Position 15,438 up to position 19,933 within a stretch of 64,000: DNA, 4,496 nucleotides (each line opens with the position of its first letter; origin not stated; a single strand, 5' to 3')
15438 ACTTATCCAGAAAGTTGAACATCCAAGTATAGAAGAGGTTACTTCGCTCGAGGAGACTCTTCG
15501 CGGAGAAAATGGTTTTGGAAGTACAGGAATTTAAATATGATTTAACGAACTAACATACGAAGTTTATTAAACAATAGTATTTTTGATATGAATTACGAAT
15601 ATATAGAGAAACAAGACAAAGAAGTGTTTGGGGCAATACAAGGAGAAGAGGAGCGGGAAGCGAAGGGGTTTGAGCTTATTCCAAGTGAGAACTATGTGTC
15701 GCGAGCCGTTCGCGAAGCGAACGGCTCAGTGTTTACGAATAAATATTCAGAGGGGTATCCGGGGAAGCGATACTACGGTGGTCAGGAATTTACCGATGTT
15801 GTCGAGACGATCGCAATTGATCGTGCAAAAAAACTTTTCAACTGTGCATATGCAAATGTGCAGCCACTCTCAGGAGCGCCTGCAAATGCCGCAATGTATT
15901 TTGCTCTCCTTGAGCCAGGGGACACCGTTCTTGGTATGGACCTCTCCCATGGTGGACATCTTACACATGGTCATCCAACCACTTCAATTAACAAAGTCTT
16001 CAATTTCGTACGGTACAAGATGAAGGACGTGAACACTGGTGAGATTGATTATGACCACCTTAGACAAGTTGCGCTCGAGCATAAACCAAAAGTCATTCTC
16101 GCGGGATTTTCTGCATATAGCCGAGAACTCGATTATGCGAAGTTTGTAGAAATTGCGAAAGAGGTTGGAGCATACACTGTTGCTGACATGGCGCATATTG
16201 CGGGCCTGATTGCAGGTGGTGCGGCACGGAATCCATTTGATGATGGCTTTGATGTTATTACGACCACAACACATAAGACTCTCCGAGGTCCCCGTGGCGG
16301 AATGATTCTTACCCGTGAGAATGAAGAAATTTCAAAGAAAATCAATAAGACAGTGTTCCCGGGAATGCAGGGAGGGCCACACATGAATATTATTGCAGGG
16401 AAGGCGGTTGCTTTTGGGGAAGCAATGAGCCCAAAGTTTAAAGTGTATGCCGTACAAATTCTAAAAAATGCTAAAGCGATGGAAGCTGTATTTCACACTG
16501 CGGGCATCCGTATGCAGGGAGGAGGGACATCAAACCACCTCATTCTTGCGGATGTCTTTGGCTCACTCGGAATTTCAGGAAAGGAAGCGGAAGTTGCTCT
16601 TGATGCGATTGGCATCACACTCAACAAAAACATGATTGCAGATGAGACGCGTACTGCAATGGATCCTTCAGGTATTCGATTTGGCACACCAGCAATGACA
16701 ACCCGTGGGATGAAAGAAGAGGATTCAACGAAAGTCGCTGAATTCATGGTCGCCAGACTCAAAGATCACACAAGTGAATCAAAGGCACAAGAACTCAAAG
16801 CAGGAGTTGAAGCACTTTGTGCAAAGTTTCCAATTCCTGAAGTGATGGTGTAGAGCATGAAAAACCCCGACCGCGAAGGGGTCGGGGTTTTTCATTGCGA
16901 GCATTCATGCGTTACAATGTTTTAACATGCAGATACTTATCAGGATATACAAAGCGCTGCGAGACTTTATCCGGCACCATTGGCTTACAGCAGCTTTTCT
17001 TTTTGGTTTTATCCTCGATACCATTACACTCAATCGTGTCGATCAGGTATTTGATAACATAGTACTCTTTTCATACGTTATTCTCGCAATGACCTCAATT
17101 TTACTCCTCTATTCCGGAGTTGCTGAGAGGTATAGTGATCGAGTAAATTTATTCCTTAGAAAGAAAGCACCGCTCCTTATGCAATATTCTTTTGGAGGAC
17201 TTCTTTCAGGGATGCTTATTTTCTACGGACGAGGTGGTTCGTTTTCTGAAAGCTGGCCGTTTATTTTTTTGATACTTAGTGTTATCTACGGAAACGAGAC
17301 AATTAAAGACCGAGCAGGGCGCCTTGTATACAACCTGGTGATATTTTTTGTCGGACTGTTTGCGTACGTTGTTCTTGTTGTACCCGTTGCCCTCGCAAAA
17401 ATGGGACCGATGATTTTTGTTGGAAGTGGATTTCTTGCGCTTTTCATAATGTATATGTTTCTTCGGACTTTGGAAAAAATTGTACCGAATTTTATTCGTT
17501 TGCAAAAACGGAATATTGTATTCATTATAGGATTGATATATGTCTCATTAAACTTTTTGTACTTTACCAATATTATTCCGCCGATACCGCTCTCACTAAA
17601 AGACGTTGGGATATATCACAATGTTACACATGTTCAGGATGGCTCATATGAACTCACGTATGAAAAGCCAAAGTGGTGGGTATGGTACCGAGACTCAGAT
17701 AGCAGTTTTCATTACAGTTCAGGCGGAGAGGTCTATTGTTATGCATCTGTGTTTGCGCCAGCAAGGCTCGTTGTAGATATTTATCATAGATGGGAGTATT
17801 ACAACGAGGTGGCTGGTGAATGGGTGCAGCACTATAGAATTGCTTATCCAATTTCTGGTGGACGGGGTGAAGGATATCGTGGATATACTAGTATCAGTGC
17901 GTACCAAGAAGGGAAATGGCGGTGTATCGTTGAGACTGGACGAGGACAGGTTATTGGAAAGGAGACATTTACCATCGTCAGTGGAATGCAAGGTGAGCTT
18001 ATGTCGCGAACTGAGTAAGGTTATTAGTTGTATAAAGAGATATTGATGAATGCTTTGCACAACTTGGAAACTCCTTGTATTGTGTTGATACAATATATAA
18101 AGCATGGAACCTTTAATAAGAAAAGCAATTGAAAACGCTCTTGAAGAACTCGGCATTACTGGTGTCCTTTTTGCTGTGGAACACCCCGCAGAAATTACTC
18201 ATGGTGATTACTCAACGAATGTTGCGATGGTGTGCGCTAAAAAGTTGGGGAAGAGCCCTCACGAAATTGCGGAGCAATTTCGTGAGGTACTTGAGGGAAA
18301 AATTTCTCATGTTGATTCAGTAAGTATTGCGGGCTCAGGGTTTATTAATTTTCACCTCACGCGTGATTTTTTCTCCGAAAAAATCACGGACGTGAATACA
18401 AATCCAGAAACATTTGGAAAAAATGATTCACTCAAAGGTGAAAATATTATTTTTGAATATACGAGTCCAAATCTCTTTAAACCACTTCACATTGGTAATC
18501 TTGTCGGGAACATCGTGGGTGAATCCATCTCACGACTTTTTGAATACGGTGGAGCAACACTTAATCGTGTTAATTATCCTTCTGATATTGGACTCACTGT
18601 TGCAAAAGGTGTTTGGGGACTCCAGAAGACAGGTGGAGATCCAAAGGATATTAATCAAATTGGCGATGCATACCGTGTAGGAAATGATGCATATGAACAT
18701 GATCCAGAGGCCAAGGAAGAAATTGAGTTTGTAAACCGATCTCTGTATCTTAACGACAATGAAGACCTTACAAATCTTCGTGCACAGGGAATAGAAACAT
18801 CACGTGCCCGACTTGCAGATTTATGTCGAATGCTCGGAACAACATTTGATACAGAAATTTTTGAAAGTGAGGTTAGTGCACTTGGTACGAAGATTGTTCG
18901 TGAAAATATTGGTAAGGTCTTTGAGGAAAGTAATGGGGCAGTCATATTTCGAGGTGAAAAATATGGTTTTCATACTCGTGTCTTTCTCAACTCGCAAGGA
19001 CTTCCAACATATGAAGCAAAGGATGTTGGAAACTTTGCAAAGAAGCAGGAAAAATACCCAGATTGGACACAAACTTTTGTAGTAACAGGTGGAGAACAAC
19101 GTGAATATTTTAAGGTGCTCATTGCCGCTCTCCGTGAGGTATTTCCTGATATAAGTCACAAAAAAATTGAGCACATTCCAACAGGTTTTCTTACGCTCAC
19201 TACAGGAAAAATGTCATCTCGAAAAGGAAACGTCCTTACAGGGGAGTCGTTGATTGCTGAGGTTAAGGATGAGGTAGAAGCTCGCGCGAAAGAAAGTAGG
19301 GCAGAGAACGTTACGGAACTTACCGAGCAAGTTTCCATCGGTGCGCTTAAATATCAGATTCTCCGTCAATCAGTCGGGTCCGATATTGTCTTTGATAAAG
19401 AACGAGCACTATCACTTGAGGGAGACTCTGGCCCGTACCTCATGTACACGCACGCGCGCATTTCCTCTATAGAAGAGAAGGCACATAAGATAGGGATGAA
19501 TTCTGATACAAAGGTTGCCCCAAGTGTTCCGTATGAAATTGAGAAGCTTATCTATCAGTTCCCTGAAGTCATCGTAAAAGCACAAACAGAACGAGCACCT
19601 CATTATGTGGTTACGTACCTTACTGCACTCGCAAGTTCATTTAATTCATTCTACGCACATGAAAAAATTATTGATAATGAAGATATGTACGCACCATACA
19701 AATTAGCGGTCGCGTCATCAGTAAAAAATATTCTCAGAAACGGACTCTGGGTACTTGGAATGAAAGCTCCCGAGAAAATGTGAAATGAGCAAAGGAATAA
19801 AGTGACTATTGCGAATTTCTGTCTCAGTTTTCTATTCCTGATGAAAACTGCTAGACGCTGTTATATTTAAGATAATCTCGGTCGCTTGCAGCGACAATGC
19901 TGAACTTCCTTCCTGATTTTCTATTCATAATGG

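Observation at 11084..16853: Compact thymidylate-synthesis island with two tandem HIT paralogs, an RfaE-II-like nucleotidyltransferase and a dCMP-deaminase fusion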

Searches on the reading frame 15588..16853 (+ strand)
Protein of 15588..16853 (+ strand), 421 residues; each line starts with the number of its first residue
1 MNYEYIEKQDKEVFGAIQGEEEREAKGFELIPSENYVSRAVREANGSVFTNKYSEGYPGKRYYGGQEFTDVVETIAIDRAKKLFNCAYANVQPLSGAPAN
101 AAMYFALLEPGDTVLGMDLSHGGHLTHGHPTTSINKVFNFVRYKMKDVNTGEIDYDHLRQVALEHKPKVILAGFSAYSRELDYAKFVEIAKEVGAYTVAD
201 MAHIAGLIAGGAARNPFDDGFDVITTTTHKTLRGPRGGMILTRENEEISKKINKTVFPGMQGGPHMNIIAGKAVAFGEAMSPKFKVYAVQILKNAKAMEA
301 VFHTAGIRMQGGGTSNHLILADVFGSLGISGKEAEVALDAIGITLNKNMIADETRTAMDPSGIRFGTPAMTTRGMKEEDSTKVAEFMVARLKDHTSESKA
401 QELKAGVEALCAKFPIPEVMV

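Call 3: search_protein_families(library=pfam, proteins=[window:15588-16853:+], max_evalue=0.01)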
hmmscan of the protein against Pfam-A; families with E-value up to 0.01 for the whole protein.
window:15588-16853:+ (421 aa): 3 families
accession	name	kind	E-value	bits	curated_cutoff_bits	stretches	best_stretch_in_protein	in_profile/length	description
PF00464.25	SHMT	-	6e-152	506.3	27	1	6-387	1-399/399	Serine hydroxymethyltransferase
PF00155.27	Aminotran_1_2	-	2.3e-07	30.8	19.7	1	87-310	65-298/361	Aminotransferase class I and II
PF01053.26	Cys_Met_Meta_PP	-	0.00033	19.8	27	1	94-274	74-227/381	Cys/Met metabolism PLP-dependent enzyme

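Call 4: search_protein_families(library=ncbifam, proteins=[window:15588-16853:+], max_evalue=0.01)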
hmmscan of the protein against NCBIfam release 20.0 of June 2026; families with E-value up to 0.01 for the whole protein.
window:15588-16853:+ (421 aa): 13 families
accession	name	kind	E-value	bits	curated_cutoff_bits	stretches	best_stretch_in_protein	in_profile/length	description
NF000586.1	PRK00011.1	subfamily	4.1e-167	556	335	1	10-416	1-403/404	serine hydroxymethyltransferase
NF010094.0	PRK13580.1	equivalog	2.3e-114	382.8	735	2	113-402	170-456/496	glycine hydroxymethyltransferase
TIGR04506.1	F_threo_transal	equivalog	2.9e-33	115.5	650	1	63-402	66-393/609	fluorothreonine transaldolase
NF003346.0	PRK04366.1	equivalog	3.6e-05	22.7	441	1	135-238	183-284/487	aminomethyl-transferring glycine dehydrogenase subunit GcvPB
TIGR00858.1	bioF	equivalog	0.00029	19.7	426.45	1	95-243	89-234/365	8-amino-7-oxononanoate synthase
TIGR01977.1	am_tr_V_EF2568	hypoth_equivalog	0.00038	19.6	377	1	145-248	117-218/376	cysteine desulfurase family protein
TIGR03576.1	pyridox_MJ0158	hypoth_equivalog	0.00089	18.5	304.45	1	182-252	156-224/346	TIGR03576 family pyridoxal phosphate-dependent enzyme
NF005394.0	PRK06939.1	equivalog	0.0009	18.1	460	1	95-244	110-258/397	glycine C-acetyltransferase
NF005961.0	PRK08045.1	equivalog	0.0013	17.4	690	1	141-235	115-203/386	cystathionine gamma-synthase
NF004917.0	PRK06274.1-3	equivalog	0.0028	17.6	284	0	163-218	109-162/203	indolepyruvate oxidoreductase subunit beta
NF002748.0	PRK02769.1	equivalog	0.0034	16.1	305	1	133-250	122-253/382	histidine decarboxylase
NF040779.1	Sec_lyase_SclA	exception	0.0071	15.3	525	0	106-247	80-217/378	selenocysteine lyase SclA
NF047599.1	SerpalmtaseBetaP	equivalog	0.0093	14.7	500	0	98-244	114-257/394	serine palmitoyltransferase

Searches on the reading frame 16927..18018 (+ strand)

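Call 34: search_protein_families(library=pfam, proteins=[window:16927-18018:+], max_evalue=0.001)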
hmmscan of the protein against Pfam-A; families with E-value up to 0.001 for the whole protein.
window:16927-18018:+ (363 aa): 1 family
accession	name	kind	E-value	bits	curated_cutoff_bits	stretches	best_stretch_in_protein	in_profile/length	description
PF11141.13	DUF2914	-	6.8e-12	45.4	23.6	1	284-350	3-62/62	Protein of unknown function (DUF2914)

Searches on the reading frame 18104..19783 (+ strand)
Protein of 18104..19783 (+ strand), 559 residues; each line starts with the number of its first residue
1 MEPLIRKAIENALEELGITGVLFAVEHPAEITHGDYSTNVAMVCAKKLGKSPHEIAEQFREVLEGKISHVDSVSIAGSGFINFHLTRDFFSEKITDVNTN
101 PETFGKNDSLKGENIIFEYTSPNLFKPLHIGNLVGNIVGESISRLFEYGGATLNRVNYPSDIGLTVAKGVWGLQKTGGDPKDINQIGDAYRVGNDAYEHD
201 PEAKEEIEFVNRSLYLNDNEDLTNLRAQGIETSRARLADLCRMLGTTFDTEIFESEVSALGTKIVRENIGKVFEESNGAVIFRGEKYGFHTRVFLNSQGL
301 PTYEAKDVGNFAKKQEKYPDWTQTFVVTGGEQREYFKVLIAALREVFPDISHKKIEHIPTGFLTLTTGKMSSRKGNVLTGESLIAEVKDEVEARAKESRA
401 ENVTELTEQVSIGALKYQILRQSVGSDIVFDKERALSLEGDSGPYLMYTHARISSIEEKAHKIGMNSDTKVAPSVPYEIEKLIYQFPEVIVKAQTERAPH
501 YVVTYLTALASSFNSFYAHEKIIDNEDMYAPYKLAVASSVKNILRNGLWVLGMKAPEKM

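Call 81: search_protein_families(library=pfam, proteins=[window:18104-19783:+], max_evalue=0.001)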
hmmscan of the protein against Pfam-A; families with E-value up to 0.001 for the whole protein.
window:18104-19783:+ (559 aa): 3 families
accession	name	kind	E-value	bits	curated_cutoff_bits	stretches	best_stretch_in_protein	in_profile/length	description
PF00750.26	tRNA-synt_1d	-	3.7e-26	92.3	23.3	1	109-431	16-348/349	tRNA synthetases class I (R), catalytic domain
PF05746.21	DALR_1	-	9.6e-26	90.6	22.3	1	446-559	1-117/117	DALR anticodon binding domain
PF03485.21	Arg_tRNA_synt_N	-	1e-20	74.6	21.5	1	5-85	3-85/85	Arginyl tRNA synthetase N terminal domain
